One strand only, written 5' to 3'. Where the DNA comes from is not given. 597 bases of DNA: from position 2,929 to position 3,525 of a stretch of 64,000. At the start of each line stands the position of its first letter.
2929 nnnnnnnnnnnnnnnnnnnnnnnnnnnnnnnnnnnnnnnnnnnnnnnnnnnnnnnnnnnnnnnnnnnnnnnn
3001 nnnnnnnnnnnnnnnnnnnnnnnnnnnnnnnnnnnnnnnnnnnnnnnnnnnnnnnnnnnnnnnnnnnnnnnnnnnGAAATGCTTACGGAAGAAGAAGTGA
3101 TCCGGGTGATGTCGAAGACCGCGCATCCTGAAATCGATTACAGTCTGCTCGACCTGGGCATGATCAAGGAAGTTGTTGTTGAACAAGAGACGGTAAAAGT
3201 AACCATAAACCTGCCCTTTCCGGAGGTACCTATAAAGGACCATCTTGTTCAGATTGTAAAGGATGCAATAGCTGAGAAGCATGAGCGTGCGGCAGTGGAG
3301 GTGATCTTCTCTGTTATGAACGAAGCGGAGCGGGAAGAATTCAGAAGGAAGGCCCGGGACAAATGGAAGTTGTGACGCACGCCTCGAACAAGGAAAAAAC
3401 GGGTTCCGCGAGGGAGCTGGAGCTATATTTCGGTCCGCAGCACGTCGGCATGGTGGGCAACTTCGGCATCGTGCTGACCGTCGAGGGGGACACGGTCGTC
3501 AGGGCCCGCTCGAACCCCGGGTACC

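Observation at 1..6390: Ech-ordered complex-I-like (Ehr-type) module with a cysteine-less large subunit and a NuoI-GltD fusion as the apparent NAD(P)H input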

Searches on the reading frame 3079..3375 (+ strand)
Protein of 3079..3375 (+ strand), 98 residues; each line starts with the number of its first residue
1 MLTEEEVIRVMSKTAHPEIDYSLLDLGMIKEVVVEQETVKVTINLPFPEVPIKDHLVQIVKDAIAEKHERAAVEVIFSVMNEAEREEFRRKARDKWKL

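Call 3: search_protein_families(library=pfam, proteins=[window:3079-3375:+], max_evalue=0.01)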
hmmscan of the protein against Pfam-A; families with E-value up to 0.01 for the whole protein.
window:3079-3375:+ (98 aa): 2 families
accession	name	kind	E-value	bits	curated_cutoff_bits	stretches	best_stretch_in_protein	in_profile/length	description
PF01883.24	FeS_assembly_P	-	1.3e-10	41.8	23.5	1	4-75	1-73/73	Iron-sulfur cluster assembly protein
PF14014.11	DUF4230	-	0.0029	18.2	27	1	24-95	48-112/148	Protein of unknown function (DUF4230)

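Call 4: search_protein_families(library=ncbifam, proteins=[window:3079-3375:+], max_evalue=0.01)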
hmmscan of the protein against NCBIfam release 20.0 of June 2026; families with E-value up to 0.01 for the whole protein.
window:3079-3375:+ (98 aa): 4 families
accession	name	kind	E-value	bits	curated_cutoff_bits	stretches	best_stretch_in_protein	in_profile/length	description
NF041868.1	paad_haloarch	equivalog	1.7e-08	34.6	180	1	4-78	28-104/127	1,2-phenylacetyl-CoA epoxidase subunit PaaD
TIGR02945.1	SUF_assoc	equivalog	1e-07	32.3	143.4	1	4-78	3-80/99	SUF system Fe-S cluster assembly protein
TIGR02159.1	PA_CoA_Oxy4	equivalog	2.4e-06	27.9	108.15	1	17-94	4-81/146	1,2-phenylacetyl-CoA epoxidase subunit PaaD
TIGR03406.1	FeS_long_SufT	hypoth_equivalog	0.00047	20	202.6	1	4-77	75-155/174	putative Fe-S cluster assembly protein SufT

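Call 44: find_homologous_proteins(query=window:3079-3375:+, max_evalue=0.00001)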
Query window:3079-3375:+ (98 aa): 46 proteins with E <= 0.00001 among 49 candidates.
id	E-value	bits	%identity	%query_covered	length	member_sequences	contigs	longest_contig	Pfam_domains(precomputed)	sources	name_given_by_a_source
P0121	3.5e-54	198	100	100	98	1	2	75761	PF01883.25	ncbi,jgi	-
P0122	7.0e-49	181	91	100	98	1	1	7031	PF01883.25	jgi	jgi:metal-sulfur cluster biosynthetic enzyme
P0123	1.4e-48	180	90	100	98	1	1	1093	PF01883.25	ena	-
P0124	3.3e-47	176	90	100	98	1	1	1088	PF01883.25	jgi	jgi:metal-sulfur cluster biosynthetic enzyme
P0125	3.7e-43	163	82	99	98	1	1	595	PF01883.25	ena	-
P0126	4.4e-43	163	83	100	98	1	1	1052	PF01883.25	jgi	-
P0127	1.7e-42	161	82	100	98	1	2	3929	PF01883.25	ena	-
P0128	7.7e-42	159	81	99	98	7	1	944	PF01883.25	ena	-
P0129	2.2e-41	157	77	100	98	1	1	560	PF01883.25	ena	-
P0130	2.9e-41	157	80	100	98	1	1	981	PF01883.25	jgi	jgi:metal-sulfur cluster biosynthetic enzyme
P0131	3.1e-40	154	78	100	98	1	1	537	PF01883.25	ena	-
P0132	7.2e-40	153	78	100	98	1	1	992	PF01883.25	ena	-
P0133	1.5e-39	152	77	100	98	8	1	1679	PF01883.25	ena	-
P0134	1.8e-39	151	77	99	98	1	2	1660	PF01883.25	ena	-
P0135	2.2e-39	151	76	100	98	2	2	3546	PF01883.25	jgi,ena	-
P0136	2.8e-39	151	76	100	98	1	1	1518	PF01883.25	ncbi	-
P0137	3.0e-39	151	73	100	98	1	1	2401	PF01883.25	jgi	-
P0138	5.4e-39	150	74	100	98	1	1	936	PF01883.25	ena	-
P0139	8.6e-39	149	78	100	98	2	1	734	PF01883.25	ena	-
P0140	1.3e-38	149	74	100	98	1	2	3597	PF01883.25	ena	-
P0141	1.3e-38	149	74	100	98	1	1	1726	PF01883.25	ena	-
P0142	2.0e-38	148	74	99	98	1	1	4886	PF01883.25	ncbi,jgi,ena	-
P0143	2.9e-38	147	76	100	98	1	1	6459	PF01883.25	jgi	-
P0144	4.1e-38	147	73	100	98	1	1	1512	PF01883.25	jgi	-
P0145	4.2e-38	147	72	100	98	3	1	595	PF01883.25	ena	-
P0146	5.0e-38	147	73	99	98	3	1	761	PF01883.25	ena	-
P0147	5.1e-38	147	74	100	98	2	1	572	PF01883.25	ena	-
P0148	2.8e-37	144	75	99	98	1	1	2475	PF01883.25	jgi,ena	-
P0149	7.1e-37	143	72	100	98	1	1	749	PF01883.25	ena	-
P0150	9.9e-37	143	73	99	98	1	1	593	PF01883.25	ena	-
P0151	1.2e-36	142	68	100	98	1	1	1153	PF01883.25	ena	-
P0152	1.4e-36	142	73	99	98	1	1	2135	PF01883.25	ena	-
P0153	9.3e-36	139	72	99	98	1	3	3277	PF01883.25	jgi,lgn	-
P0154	1.0e-35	139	69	100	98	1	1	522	PF01883.25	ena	-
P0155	1.2e-35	139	73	99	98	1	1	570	PF01883.25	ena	-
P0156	3.4e-35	138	67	100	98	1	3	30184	PF01883.25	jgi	jgi:ATP-binding protein involved in chromosome partitioning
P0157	5.1e-35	137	74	94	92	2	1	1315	PF01883.25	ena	-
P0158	4.9e-32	128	71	100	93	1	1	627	PF01883.25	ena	-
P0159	6.8e-32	127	63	100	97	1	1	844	PF01883.25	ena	-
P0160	3.4e-30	122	61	99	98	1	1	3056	PF01883.25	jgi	-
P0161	2.6e-27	112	58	100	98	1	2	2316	PF01883.25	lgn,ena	-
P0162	6.3e-27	111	56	100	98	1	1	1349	PF01883.25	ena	-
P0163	8.5e-27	111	57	99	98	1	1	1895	PF01883.25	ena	-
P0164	4.8e-26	108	58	100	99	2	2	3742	PF01883.25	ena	-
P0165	5.2e-26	108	56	100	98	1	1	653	PF01883.25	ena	-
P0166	3.0e-8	52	34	96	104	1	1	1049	PF01883.25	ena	-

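Call 45: find_encoding_contigs(protein=P0121, flank=10000, max_places=4)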
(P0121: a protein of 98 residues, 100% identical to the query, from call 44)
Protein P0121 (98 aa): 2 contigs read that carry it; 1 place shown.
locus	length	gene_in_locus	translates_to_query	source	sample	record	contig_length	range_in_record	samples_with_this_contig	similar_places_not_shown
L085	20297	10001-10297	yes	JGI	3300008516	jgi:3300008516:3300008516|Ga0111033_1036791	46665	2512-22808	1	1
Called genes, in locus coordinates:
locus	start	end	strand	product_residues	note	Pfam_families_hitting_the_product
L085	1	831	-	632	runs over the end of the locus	PF10282:Lactonase (faint), PF25174:Beta-prop_THOC3 (faint), PF03150:CCP_MauG (faint)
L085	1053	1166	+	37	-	-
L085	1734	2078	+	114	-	PF01022:HTH_5, PF12840:HTH_20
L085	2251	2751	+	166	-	PF01899:MNHE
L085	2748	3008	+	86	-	PF04066:MrpF_PhaF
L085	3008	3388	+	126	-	PF03334:PhaG_MnhG_YufB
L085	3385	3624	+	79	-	PF13244:MbhD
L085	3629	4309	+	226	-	PF20501:MbhE, PF04039:MnhB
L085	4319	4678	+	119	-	PF00420:Oxidored_q2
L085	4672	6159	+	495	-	PF00361:Proton_antipo_M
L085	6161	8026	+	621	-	PF00361:Proton_antipo_M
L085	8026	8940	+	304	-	PF00146:NADHdh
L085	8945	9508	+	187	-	PF01058:Oxidored_q6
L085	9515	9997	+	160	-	PF00329:Complex1_30kDa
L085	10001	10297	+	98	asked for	PF01883:FeS_assembly_P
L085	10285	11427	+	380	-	PF00346:Complex1_49kDa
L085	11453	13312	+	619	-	PF00037:Fer4 (weak), PF12838:Fer4_7, PF13187:Fer4_9, PF13237:Fer4_10 (weak), PF14691:Fer4_20, PF01266:DAO (weak), PF07992:Pyr_redox_2, PF13450:NAD_binding_8, +6 more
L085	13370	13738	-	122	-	-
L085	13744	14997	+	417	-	-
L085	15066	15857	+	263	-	-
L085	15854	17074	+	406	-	PF13424:TPR_12 (weak), PF23914:TPR_CcmH_CycH, PF07719:TPR_2 (weak), PF13414:TPR_11, PF13424:TPR_12 (weak), PF13428:TPR_14 (weak), PF13432:TPR_16, PF14559:TPR_19, +16 more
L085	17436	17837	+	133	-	PF01502:PRA-CH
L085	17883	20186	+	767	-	PF02386:TrkH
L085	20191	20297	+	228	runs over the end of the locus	PF00107:ADH_zinc_N (faint), PF02254:TrkA_N, PF03446:NAD_binding_2 (weak), PF03807:F420_oxidored (weak), PF02080:TrkA_C (weak)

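Call 46: find_encoding_contigs(protein=P0156, flank=10000, max_places=3)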
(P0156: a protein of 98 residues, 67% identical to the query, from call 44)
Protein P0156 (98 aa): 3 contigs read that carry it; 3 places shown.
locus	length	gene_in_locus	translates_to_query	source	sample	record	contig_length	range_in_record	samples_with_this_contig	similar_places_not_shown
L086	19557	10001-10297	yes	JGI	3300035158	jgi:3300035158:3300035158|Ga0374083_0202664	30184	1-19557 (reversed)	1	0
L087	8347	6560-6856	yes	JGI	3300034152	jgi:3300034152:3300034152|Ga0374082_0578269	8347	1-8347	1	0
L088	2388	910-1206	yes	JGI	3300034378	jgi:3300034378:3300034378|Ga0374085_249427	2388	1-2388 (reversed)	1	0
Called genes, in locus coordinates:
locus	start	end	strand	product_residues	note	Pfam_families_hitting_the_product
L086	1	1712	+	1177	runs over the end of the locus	PF01074:Glyco_hydro_38N, PF09261:Alpha-mann_mid, PF07748:Glyco_hydro_38C, PF17677:Glyco_hydro38C2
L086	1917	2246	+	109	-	PF01022:HTH_5, PF12840:HTH_20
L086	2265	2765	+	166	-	PF01899:MNHE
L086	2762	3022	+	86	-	PF04066:MrpF_PhaF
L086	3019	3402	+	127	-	PF03334:PhaG_MnhG_YufB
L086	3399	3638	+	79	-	PF13244:MbhD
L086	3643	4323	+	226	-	PF20501:MbhE, PF04039:MnhB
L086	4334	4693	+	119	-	PF00420:Oxidored_q2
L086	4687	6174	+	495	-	PF10125:NADHdeh_related (weak), PF00361:Proton_antipo_M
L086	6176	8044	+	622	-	PF00662:Proton_antipo_N (weak), PF00361:Proton_antipo_M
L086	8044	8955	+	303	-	PF00146:NADHdh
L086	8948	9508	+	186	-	PF01058:Oxidored_q6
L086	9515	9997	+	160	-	PF00329:Complex1_30kDa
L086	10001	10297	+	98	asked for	PF01883:FeS_assembly_P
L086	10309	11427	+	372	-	PF00346:Complex1_49kDa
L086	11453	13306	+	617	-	PF00037:Fer4 (weak), PF12838:Fer4_7, PF13187:Fer4_9, PF13237:Fer4_10 (weak), PF14691:Fer4_20, PF01266:DAO (weak), PF07992:Pyr_redox_2, PF13450:NAD_binding_8, +5 more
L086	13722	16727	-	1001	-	PF21231:GH141_M (faint), PF13229:Beta_helix (faint), PF14099:Polysacc_lyase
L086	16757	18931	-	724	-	PF02837:Glyco_hydro_2_N, PF22666:Glyco_hydro_2_N2, PF00703:Glyco_hydro_2, PF02836:Glyco_hydro_2_C, PF16353:LacZ_4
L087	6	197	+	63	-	PF13244:MbhD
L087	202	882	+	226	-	PF20501:MbhE, PF04039:MnhB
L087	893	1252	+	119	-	PF00420:Oxidored_q2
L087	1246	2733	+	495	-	PF10125:NADHdeh_related (weak), PF00361:Proton_antipo_M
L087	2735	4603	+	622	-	PF00662:Proton_antipo_N (weak), PF00361:Proton_antipo_M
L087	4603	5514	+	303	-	PF00146:NADHdh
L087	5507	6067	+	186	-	PF01058:Oxidored_q6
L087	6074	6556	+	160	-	PF00329:Complex1_30kDa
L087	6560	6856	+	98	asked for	PF01883:FeS_assembly_P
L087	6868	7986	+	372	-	PF00346:Complex1_49kDa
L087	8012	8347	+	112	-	?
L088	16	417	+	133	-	PF01058:Oxidored_q6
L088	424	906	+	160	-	PF00329:Complex1_30kDa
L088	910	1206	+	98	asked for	PF01883:FeS_assembly_P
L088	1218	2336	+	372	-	PF00346:Complex1_49kDa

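Call 48: search_solved_structures(query=L085:6161-8026:+, max_evalue=1e-20, show_alignments=0)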
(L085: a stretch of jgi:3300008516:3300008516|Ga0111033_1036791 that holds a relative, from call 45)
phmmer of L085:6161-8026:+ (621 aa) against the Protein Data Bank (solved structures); distinct sequences matched with E-value up to 1e-20: 55.
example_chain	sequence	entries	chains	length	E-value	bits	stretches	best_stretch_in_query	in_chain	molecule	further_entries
6u8y_X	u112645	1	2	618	6.8e-80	272.9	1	10-617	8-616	NADH dehydrogenase subunit M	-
6cfw_H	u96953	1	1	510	1.4e-62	215.6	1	22-471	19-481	Monovalent cation/H+ antiporter subunit D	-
7qru_A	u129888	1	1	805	1.7e-47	165.9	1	62-478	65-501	Na+/H+ antiporter subunit A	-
6z16_A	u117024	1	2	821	4e-46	161.4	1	63-475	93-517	Multisubunit Na+/H+ antiporter, A subunit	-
6u8y_H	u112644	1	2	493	7.6e-42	147.2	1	70-471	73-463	NADH dehydrogenase subunit N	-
8qby_M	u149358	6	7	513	1.4e-41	146.4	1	13-474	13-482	NADH dehydrogenase subunit M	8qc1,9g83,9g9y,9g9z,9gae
6tjv_D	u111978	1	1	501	1.7e-40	142.7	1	85-481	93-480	NADH dehydrogenase subunit 4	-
7qru_D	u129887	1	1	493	4.1e-38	134.9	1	31-469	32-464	Na+/H+ antiporter subunit D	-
6z16_D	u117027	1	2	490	1.9e-37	132.7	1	69-468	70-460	Multisubunit Na+/H+ antiporter, D subunit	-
7d3u_A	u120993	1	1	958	2.9e-36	128.8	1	11-496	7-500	Monovalent Na+/H+ antiporter subunit A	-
6hum_F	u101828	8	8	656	3.4e-36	128.6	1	72-474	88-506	NADH dehydrogenase subunit 5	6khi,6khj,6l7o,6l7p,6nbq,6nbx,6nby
7p61_M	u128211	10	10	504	1.5e-35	126.5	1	66-472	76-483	NADH dehydrogenase I subunit M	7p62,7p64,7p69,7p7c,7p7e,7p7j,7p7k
3rko_M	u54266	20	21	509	1.5e-35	126.4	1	66-472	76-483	NADH-QUINONE OXIDOREDUCTASE SUBUNIT M | NADH dehydrogenase I subunit M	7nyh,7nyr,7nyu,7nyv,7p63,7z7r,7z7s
6hum_D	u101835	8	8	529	2.1e-32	116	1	107-438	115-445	NAD(P)H-quinone oxidoreductase chain 4 1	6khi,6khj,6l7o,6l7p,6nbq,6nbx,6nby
9grx_F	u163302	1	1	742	1.1e-31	113.7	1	73-445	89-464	NAD(P)H-quinone oxidoreductase subunit 5, chloroplastic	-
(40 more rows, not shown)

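Call 69: list_cluster_members(proteins=[P0121, P0010, P0016, P0026, P0031])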
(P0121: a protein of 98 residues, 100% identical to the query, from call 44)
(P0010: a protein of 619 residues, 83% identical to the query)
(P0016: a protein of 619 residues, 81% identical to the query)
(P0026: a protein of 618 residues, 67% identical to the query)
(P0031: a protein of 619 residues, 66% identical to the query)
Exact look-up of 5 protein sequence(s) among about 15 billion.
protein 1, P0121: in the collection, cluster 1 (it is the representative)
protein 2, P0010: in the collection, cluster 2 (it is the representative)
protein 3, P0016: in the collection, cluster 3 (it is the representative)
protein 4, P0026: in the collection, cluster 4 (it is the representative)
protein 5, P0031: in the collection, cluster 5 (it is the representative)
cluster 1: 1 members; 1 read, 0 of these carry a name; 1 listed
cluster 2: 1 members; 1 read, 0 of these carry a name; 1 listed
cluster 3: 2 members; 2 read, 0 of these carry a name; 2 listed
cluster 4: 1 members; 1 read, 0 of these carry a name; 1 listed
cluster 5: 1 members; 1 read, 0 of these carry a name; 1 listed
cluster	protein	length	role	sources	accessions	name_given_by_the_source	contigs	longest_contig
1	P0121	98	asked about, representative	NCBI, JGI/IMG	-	-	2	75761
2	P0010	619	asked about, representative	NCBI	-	-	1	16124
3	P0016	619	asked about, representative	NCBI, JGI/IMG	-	-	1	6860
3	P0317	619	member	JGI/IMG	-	-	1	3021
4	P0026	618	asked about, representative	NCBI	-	-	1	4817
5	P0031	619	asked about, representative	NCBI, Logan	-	-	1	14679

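Call 72: search_protein_families(library=ncbifam, proteins=[L085:1734-2078:+], max_evalue=0.001)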
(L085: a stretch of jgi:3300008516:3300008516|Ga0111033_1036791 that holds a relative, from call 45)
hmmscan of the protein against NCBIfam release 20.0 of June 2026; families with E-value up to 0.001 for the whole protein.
L085:1734-2078:+ (114 aa): 9 families
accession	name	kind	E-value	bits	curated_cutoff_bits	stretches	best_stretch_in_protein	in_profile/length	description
NF033788.1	HTH_metalloreg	subfamily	5e-21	74.3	55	1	10-78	2-71/77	metalloregulator ArsR/SmtB family transcription factor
NF040642.1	sulf_sens_BigR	equivalog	1e-14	54.4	155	1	6-76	7-77/95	sulfite-sensing transcriptional repressor BigR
NF033789.1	repress_SdpR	subfamily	3.1e-11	43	100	1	13-75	2-64/79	autorepressor SdpR family transcription factor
NF052532.1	TransRegPagRBaca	equivalog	8.1e-11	41.9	170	1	3-89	11-96/99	transcriptional repressor PagR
NF045707.1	Dbac_1936_reg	equivalog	2.8e-10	40.1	115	1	9-86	7-83/99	ArsR/SmtB-type metalloregulator TsoR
NF047906.1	CdPbTransRegCmtR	equivalog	8.9e-10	38.4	150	1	12-91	14-93/104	Cd(II)/Pb(II)-sensing metalloregulatory transcriptional regulator CmtR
NF041413.1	ArsR_Rv2640c_fam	equivalog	2.7e-08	34.2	155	1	8-90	31-115/118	Rv2640c family ArsR-like transcriptional regulator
NF007528.0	PRK10141.1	subfamily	1.3e-05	25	97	1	12-106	9-102/117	metalloregulator ArsR/SmtB family transcription factor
NF053755.1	MsvR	equivalog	4.5e-05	23.3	220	1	12-67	6-61/236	transcriptional factor MsvR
